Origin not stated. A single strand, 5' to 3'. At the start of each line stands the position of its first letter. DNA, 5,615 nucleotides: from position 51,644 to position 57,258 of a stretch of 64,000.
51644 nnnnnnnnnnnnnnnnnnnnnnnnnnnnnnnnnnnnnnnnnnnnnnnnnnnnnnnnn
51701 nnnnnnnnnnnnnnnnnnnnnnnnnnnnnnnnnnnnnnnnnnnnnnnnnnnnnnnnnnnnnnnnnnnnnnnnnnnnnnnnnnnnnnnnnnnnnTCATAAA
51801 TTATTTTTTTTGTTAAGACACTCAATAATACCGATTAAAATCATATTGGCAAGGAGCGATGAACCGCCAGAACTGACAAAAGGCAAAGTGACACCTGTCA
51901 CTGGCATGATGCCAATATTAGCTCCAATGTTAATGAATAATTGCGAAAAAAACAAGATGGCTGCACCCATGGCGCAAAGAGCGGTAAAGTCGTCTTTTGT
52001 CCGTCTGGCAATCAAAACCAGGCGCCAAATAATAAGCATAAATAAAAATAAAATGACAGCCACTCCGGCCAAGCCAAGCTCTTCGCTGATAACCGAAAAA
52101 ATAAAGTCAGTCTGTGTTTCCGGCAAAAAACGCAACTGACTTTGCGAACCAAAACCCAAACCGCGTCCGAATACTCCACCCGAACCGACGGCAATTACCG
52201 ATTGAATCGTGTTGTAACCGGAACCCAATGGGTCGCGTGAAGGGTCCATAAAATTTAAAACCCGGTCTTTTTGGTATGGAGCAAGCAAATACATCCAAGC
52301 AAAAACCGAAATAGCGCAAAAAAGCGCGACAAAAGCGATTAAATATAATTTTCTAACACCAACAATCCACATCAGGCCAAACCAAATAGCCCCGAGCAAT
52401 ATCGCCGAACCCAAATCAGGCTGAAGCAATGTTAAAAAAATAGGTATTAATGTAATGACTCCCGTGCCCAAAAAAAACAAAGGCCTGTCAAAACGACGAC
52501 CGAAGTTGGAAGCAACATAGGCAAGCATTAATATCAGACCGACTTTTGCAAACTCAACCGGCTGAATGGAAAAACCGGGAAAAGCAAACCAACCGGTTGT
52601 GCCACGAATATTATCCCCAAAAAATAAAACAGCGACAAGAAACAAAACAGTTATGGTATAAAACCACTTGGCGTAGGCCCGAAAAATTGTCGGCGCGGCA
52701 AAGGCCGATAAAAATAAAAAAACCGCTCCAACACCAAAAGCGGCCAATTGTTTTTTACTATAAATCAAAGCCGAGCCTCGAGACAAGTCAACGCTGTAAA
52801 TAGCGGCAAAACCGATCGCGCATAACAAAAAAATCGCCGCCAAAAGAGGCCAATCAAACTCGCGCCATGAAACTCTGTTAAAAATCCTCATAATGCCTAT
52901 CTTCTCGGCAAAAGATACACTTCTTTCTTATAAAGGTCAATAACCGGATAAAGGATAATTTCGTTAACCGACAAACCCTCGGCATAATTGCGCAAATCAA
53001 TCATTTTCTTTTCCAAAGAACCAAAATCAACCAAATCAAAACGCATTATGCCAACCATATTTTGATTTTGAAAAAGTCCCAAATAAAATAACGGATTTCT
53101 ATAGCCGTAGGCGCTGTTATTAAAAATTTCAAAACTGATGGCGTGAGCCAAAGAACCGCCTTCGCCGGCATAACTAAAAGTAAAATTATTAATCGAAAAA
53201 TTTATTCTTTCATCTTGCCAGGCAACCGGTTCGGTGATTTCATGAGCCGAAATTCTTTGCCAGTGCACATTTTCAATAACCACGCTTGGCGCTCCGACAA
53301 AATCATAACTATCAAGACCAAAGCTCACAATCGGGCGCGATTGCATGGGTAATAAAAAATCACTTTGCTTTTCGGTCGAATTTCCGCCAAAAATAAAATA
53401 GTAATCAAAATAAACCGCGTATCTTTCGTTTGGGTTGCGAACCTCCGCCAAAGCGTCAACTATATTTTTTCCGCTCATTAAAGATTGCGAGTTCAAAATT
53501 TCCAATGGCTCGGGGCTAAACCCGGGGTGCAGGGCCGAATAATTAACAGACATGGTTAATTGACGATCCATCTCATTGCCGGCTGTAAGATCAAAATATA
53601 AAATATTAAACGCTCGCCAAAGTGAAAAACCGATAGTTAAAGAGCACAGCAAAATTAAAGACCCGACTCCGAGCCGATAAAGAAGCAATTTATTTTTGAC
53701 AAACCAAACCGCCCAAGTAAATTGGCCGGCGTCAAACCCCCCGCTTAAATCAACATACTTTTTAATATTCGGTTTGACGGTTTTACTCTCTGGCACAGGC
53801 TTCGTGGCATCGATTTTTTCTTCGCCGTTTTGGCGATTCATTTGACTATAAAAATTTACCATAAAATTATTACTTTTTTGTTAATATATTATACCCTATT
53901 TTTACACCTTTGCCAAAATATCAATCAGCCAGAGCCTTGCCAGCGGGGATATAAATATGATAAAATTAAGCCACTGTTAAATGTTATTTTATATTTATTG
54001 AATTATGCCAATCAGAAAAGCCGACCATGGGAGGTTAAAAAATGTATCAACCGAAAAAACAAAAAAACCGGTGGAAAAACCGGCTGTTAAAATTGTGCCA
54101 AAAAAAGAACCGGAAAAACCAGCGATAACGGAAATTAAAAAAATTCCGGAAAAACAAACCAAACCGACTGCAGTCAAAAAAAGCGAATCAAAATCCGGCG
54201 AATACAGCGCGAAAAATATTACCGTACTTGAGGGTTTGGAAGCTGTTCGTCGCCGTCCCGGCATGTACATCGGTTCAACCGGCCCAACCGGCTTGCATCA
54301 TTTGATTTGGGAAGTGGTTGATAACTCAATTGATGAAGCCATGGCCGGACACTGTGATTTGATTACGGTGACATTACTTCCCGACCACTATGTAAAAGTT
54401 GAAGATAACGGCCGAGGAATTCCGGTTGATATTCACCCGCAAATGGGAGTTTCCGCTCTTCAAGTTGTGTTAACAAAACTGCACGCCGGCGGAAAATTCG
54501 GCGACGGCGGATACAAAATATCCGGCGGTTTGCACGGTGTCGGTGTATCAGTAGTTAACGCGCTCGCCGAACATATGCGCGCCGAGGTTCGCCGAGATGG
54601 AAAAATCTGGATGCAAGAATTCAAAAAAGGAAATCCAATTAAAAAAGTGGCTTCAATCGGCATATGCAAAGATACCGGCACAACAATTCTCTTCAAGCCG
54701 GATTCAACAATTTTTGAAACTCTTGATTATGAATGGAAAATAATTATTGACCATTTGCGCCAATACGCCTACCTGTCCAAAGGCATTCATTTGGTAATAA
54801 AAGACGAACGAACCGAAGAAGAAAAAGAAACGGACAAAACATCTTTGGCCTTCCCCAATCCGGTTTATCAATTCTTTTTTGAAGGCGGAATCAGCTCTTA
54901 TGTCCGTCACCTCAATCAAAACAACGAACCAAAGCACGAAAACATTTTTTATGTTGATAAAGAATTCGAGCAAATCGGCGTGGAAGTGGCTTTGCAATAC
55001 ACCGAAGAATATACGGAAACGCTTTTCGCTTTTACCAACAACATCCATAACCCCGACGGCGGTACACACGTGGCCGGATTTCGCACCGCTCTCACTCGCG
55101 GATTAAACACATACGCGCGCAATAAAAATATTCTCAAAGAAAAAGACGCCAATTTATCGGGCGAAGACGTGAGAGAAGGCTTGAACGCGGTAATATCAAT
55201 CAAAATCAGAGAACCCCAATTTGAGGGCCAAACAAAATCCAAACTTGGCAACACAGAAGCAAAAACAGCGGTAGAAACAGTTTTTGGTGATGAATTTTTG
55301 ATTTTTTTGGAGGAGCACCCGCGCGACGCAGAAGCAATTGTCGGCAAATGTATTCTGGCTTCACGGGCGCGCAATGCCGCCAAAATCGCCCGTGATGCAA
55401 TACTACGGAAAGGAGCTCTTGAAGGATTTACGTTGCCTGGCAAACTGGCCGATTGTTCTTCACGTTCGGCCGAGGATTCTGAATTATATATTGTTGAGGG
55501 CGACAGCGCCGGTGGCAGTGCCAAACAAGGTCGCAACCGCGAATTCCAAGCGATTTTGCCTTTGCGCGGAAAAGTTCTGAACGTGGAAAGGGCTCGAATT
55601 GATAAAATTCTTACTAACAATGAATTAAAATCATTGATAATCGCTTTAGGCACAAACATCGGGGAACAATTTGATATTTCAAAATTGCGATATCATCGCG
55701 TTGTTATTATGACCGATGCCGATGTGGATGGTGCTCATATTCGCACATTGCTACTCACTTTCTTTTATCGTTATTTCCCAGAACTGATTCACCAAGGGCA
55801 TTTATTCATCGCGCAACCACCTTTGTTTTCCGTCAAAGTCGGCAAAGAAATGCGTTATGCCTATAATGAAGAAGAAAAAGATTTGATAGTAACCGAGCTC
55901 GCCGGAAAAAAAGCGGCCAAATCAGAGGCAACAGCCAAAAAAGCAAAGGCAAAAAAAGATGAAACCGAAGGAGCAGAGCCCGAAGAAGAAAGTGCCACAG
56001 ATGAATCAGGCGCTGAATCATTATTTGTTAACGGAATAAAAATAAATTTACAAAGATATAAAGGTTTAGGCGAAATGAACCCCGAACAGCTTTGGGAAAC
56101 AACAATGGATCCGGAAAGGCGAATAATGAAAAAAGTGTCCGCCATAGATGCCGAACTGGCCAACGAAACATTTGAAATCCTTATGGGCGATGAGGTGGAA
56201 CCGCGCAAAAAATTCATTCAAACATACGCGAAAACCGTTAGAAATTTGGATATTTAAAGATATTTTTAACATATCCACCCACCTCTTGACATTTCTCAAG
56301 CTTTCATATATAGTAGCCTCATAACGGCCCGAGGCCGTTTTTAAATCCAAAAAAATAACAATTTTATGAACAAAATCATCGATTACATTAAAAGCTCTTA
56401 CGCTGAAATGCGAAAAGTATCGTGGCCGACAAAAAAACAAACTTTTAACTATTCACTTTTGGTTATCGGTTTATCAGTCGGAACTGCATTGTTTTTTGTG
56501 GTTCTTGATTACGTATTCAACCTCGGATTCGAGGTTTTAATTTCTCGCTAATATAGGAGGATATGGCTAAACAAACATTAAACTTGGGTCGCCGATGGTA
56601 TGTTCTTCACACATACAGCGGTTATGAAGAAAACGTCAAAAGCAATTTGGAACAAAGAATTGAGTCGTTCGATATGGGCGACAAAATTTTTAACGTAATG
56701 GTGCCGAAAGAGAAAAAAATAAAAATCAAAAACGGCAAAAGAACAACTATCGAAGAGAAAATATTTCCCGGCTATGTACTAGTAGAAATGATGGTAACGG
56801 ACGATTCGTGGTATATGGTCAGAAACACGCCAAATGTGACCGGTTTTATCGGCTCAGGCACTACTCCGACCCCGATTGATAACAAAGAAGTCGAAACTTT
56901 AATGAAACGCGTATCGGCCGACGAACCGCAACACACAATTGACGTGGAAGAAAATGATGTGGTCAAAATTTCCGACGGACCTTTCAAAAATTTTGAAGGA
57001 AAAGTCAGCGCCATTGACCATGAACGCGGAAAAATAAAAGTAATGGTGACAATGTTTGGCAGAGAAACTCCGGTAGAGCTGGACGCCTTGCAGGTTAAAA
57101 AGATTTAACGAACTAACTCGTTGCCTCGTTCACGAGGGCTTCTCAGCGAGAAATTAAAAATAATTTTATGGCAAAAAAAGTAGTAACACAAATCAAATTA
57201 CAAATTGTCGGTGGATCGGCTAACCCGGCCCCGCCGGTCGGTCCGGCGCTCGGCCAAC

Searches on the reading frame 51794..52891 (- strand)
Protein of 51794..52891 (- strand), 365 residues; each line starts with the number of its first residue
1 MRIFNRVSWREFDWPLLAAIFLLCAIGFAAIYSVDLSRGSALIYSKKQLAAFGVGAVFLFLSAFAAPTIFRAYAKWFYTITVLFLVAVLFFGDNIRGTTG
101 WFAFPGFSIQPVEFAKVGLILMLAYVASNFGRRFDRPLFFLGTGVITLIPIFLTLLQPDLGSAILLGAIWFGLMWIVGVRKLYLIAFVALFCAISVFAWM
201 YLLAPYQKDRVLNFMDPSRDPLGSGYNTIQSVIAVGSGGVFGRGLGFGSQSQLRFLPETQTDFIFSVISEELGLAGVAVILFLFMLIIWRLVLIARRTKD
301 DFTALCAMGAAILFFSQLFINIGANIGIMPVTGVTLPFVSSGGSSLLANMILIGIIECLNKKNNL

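Call 79: search_protein_families(library=pfam, proteins=[window:51794-52891:-], max_evalue=0.001)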
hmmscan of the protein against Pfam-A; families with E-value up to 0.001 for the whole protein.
window:51794-52891:- (365 aa): 1 family
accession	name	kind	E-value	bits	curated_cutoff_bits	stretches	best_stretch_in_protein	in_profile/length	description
PF01098.24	FTSW_RODA_SPOVE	-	5.6e-96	322.1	26.4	1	17-363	4-354/356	Cell cycle protein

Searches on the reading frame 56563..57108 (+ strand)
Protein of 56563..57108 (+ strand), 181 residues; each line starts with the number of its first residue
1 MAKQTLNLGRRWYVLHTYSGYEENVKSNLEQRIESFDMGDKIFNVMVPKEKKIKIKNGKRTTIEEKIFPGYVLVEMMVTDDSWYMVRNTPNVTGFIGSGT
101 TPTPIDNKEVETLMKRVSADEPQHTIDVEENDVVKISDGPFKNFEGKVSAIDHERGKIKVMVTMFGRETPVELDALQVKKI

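Call 66: find_encoding_contigs(protein=window:56563-57108:+, flank=10000, max_places=10)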
Protein window:56563-57108:+ (181 aa): 12 contigs read that carry it; 10 places shown.
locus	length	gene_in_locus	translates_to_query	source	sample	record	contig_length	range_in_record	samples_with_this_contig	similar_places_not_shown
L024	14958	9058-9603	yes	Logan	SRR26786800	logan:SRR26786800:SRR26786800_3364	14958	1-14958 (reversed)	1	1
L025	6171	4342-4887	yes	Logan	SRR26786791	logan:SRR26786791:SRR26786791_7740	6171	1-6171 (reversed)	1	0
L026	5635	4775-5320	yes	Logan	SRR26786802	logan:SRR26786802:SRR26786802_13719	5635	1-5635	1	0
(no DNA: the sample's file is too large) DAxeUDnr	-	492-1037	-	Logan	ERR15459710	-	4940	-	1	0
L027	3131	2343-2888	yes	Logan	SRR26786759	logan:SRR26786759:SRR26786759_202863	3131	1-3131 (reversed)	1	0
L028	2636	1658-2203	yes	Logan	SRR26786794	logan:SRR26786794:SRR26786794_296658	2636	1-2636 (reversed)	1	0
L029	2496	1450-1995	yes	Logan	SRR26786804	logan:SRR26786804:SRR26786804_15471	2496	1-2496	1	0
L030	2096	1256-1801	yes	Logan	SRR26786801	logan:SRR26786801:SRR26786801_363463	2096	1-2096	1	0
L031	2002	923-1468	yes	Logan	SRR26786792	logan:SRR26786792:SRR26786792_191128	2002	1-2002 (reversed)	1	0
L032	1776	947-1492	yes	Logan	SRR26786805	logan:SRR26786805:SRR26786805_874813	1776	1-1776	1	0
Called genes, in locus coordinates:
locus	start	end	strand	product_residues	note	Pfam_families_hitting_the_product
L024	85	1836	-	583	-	PF01300:Sua5_yciO_yrdC, PF13200:DUF4015, PF14871:GHL6 (weak)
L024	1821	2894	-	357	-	PF03462:PCRF, PF00472:RF-1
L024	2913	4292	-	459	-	PF02784:Orn_Arg_deC_N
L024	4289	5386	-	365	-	PF01098:FTSW_RODA_SPOVE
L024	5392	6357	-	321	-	-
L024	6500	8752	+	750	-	PF02518:HATPase_c, PF00204:DNA_gyraseB, PF01751:Toprim, PF00986:DNA_gyraseB_C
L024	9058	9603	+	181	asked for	PF02357:NusG, PF00467:KOW (weak)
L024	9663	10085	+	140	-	PF03946:Ribosomal_L11_N, PF00298:Ribosomal_L11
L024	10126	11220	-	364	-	PF02547:Queuosine_synth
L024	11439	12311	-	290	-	PF02618:YceG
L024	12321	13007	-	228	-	PF00483:NTP_transferase, PF12804:NTP_transf_3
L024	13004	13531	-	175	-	PF01569:PAP2, PF14378:PAP2_3 (weak)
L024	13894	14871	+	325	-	PF01479:S4, PF00849:PseudoU_synth_2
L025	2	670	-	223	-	?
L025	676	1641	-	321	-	-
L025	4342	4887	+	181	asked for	PF02357:NusG, PF00467:KOW (weak)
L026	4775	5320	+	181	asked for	PF02357:NusG, PF00467:KOW (weak)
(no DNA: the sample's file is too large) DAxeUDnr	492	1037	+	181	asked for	PF02357:NusG, PF00467:KOW (weak)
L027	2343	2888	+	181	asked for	PF02357:NusG, PF00467:KOW (weak)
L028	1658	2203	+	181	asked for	PF02357:NusG, PF00467:KOW (weak)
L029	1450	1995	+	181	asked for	PF02357:NusG, PF00467:KOW (weak)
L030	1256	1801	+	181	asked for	PF02357:NusG, PF00467:KOW (weak)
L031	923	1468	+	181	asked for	PF02357:NusG, PF00467:KOW (weak)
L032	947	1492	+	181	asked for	PF02357:NusG, PF00467:KOW (weak)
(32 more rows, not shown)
